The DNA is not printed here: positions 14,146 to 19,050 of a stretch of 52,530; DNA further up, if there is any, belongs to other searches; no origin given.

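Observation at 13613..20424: Stripped-down type VIIb-like secretion locus: EssC and EsaB/YukD only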

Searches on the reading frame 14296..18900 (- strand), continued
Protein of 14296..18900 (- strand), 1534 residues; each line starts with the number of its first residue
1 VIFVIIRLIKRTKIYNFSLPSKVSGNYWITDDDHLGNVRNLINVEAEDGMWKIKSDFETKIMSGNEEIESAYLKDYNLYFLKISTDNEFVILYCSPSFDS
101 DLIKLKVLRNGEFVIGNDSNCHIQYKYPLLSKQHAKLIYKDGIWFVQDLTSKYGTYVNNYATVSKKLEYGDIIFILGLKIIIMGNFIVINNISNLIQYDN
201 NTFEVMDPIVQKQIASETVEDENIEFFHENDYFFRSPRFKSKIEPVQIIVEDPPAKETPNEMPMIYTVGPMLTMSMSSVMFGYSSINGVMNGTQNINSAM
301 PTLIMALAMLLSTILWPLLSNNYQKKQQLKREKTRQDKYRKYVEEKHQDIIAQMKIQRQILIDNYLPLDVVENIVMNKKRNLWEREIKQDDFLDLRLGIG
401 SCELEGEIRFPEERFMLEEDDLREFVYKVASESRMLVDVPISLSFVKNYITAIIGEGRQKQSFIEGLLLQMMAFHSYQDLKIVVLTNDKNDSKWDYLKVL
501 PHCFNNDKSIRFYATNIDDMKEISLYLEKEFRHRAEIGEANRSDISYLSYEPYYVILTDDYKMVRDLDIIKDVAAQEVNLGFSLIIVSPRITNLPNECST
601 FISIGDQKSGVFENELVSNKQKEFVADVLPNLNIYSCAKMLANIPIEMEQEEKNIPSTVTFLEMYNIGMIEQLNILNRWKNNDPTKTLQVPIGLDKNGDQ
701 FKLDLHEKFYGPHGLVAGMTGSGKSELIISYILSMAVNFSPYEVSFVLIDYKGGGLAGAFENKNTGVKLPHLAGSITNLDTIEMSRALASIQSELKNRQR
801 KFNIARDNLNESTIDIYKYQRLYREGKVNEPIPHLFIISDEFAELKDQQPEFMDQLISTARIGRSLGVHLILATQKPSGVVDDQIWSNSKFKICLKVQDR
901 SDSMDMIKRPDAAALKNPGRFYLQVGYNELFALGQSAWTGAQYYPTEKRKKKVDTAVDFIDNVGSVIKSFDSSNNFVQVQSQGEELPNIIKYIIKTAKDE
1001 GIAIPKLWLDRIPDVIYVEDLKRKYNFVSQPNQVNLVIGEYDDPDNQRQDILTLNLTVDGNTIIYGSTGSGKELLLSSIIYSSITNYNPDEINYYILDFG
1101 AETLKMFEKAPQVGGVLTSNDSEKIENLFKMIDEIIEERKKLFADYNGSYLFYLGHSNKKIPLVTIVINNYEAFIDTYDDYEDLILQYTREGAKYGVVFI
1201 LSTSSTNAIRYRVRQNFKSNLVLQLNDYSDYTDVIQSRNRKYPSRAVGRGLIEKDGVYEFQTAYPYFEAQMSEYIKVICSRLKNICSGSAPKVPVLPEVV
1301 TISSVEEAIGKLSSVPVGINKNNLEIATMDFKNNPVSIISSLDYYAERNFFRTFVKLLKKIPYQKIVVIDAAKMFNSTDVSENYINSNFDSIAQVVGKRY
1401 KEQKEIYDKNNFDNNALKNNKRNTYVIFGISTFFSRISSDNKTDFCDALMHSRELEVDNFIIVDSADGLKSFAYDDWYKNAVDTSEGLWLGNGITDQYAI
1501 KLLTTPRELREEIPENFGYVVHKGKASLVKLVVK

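Call 67: search_protein_families(library=pfam, proteins=[L016:6651-9305:-, L016:5184-6632:-, L016:4588-5187:-, L016:4139-4573:-, L016:9336-9962:+, L016:15121-15513:+, L020:9043-9915:+, L021:2815-4536:+, L021:5944-9483:+, L017:16754-20356:+], max_evalue=0.01)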
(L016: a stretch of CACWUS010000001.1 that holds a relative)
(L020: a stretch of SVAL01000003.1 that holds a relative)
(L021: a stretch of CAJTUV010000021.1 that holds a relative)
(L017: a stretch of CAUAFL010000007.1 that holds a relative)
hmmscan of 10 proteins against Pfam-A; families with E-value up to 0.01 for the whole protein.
L016:6651-9305:- (884 aa): 8 families
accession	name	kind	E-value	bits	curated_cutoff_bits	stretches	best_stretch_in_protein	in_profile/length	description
PF00122.25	E1-E2_ATPase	-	7e-49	166.2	28.1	1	115-305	2-181/181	E1-E2 ATPase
PF00689.26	Cation_ATPase_C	-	3.9e-47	160.7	27.3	1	705-877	1-175/175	Cation transporting ATPase, C-terminus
PF00690.31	Cation_ATPase_N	-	1.6e-19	69.8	20.4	1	9-75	2-69/69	Cation transporter/ATPase, N-terminus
PF00702.32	Hydrolase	-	1.8e-19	71.3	26.4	1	483-636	48-191/191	haloacid dehalogenase-like hydrolase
PF13246.12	Cation_ATPase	-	1.1e-12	48.2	21.7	1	384-463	3-90/91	Cation transport ATPase (P-type)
PF08282.18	Hydrolase_3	-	8.6e-08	32.6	20.9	1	608-664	195-251/255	haloacid dehalogenase-like hydrolase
PF12710.13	HAD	-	0.00088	20.2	27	1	523-632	86-188/189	haloacid dehalogenase-like hydrolase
PF04055.27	Radical_SAM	-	0.0057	17.3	29.5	0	460-506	13-62/166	Radical SAM superfamily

L016:5184-6632:- (482 aa): 0 families

L016:4588-5187:- (199 aa): 1 family
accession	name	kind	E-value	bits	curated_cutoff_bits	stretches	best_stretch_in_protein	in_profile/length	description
PF06271.18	RDD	-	1e-15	58.6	24.1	1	6-192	4-137/137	RDD family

L016:4139-4573:- (144 aa): 1 family
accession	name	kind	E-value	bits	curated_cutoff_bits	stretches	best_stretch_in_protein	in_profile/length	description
PF02502.23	LacAB_rpiB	-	8.8e-44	149.3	24.7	1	3-138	1-138/138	Ribose/Galactose Isomerase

L016:9336-9962:+ (208 aa): 1 family
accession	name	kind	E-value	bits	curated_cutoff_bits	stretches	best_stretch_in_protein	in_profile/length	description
PF04473.18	DUF553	-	0.0097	15.8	20.5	0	26-124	18-112/140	Transglutaminase-like domain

L016:15121-15513:+ (130 aa): 0 families

L020:9043-9915:+ (290 aa): 0 families

L021:2815-4536:+ (573 aa): 3 families
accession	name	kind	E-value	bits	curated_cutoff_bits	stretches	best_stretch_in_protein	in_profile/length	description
PF04294.18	VanW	-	2.8e-48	163.1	27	1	283-411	2-130/130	VanW like protein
PF12229.13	PG_binding_4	-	3.3e-07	30.9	22.1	1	162-242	35-112/117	Putative peptidoglycan binding domain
PF07501.17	G5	-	6.8e-07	29.9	23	1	434-492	10-70/75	G5 domain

L021:5944-9483:+ (1179 aa): 15 families
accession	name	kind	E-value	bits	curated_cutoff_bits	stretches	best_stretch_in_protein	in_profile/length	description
PF01855.24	POR_N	-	1.5e-76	257.6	27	1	18-247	3-230/231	Pyruvate flavodoxin/ferredoxin oxidoreductase, thiamine diP-bdg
PF01558.24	POR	-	3.3e-31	109.2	27.4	1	423-608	1-173/173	Pyruvate ferredoxin/flavodoxin oxidoreductase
PF10371.14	EKR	-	7.8e-17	61.3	27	1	637-684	10-55/55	Domain of unknown function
PF17147.9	PFOR_II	-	4.1e-16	59.6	27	1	269-376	1-102/102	Pyruvate:ferredoxin oxidoreductase core domain II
PF02775.26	TPP_enzyme_C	-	9.2e-10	38.9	21.9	1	963-1074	46-149/151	Thiamine pyrophosphate enzyme, C-terminal TPP binding domain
PF12838.12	Fer4_7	-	7.3e-09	36.4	27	1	694-760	1-49/52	4Fe-4S dicluster domain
PF13183.11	Fer4_8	-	8.3e-08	33.1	27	1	693-760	3-65/68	4Fe-4S dicluster domain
PF00037.32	Fer4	-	2.3e-07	30.8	21.1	2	688-711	1-24/24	4Fe-4S binding domain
PF12797.12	Fer4_2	-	2.9e-07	30.5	24.5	2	743-760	4-21/22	4Fe-4S binding domain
PF13484.11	Fer4_16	-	1.3e-06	29.5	30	1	694-760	1-64/66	4Fe-4S double cluster binding domain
PF13237.11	Fer4_10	-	2.5e-06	27.7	25.5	1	742-773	2-33/53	4Fe-4S dicluster domain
PF12837.12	Fer4_6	-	4.2e-06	26.9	25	1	687-710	1-24/24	4Fe-4S binding domain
PF13187.11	Fer4_9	-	6.6e-06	26.5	27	1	694-761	1-49/52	4Fe-4S dicluster domain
PF14697.11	Fer4_21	-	0.00038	21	35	1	692-760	5-52/59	4Fe-4S dicluster domain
PF13746.11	Fer4_18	-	0.0023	18.5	27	0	693-709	59-75/114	4Fe-4S dicluster domain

L017:16754-20356:+ (1200 aa): 6 families
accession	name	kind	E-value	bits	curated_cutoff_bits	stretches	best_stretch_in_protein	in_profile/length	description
PF00562.33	RNA_pol_Rpb2_6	-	2.6e-140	468.2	23.4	1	667-1053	1-373/373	RNA polymerase Rpb2, domain 6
PF04561.19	RNA_pol_Rpb2_2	-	3.7e-32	112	21.7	2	140-292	1-159/190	RNA polymerase Rpb2, domain 2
PF04565.21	RNA_pol_Rpb2_3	-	1.9e-26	92.5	21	1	463-531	1-68/68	RNA polymerase Rpb2, domain 3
PF04560.25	RNA_pol_Rpb2_7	-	4.7e-26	91.5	32.1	1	1055-1129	1-85/87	RNA polymerase Rpb2, domain 7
PF10385.14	RNA_pol_Rpb2_45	-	7.8e-23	80.7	28.2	1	541-606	1-66/66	RNA polymerase beta subunit external 1 domain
PF04563.20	RNA_pol_Rpb2_1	-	1.2e-19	71.1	28.2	1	29-449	2-202/203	RNA polymerase beta subunit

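Call 73: search_solved_structures(query=window:14296-18891:-, max_evalue=0.00001, show_alignments=1)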
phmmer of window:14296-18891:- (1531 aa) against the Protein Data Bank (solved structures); distinct sequences matched with E-value up to 0.00001: 15.
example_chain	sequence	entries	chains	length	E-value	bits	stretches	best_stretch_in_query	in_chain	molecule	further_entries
9qks_G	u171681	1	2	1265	4.3e-118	398.7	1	300-973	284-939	ESX secretion system protein YukB,Green fluorescent protein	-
4nh0_A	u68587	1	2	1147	7.2e-72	245.5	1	435-1378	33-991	Cell divisionFtsK/SpoIIIE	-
7b9f_C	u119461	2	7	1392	6.6e-37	129.6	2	378-912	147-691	EccC5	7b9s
7np7_C1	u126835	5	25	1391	2.3e-35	124.5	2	683-897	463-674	ESX-5 secretion system protein EccC5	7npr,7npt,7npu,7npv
4lya_A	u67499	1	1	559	9.5e-34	119.1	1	981-1354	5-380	Uncharacterized protein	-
5fv0_A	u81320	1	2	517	6.1e-32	113.2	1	1034-1355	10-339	ESX secretion system protein EccC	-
4n1a_A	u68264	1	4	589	4.7e-28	100.3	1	1030-1374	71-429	Cell divisionFtsK/SpoIIIE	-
9jv8_A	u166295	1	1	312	8.6e-17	63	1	1003-1248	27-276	ESX-1 secretion system protein EccCb1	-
2ius_A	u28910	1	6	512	5.5e-13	50.3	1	672-917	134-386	DNA TRANSLOCASE FTSK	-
2iuu_A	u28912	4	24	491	7.6e-12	46.6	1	666-921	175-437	DNA TRANSLOCASE FTSK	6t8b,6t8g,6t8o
2iut_A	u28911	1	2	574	1.1e-11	46.1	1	666-921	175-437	DNA TRANSLOCASE FTSK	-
6sgw_F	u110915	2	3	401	1.4e-07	32.4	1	298-500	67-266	ESX-3 secretion system protein EccC3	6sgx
6umm_E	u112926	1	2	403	1.5e-07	32.4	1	298-500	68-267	ESX-3 secretion system protein EccC3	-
6lar_F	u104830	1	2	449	1.9e-07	32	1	298-500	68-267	ESX-3 secretion system protein EccC3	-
6sgz_J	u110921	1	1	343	1.1e-06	29.5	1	334-500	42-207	ESX-3 secretion system protein EccC3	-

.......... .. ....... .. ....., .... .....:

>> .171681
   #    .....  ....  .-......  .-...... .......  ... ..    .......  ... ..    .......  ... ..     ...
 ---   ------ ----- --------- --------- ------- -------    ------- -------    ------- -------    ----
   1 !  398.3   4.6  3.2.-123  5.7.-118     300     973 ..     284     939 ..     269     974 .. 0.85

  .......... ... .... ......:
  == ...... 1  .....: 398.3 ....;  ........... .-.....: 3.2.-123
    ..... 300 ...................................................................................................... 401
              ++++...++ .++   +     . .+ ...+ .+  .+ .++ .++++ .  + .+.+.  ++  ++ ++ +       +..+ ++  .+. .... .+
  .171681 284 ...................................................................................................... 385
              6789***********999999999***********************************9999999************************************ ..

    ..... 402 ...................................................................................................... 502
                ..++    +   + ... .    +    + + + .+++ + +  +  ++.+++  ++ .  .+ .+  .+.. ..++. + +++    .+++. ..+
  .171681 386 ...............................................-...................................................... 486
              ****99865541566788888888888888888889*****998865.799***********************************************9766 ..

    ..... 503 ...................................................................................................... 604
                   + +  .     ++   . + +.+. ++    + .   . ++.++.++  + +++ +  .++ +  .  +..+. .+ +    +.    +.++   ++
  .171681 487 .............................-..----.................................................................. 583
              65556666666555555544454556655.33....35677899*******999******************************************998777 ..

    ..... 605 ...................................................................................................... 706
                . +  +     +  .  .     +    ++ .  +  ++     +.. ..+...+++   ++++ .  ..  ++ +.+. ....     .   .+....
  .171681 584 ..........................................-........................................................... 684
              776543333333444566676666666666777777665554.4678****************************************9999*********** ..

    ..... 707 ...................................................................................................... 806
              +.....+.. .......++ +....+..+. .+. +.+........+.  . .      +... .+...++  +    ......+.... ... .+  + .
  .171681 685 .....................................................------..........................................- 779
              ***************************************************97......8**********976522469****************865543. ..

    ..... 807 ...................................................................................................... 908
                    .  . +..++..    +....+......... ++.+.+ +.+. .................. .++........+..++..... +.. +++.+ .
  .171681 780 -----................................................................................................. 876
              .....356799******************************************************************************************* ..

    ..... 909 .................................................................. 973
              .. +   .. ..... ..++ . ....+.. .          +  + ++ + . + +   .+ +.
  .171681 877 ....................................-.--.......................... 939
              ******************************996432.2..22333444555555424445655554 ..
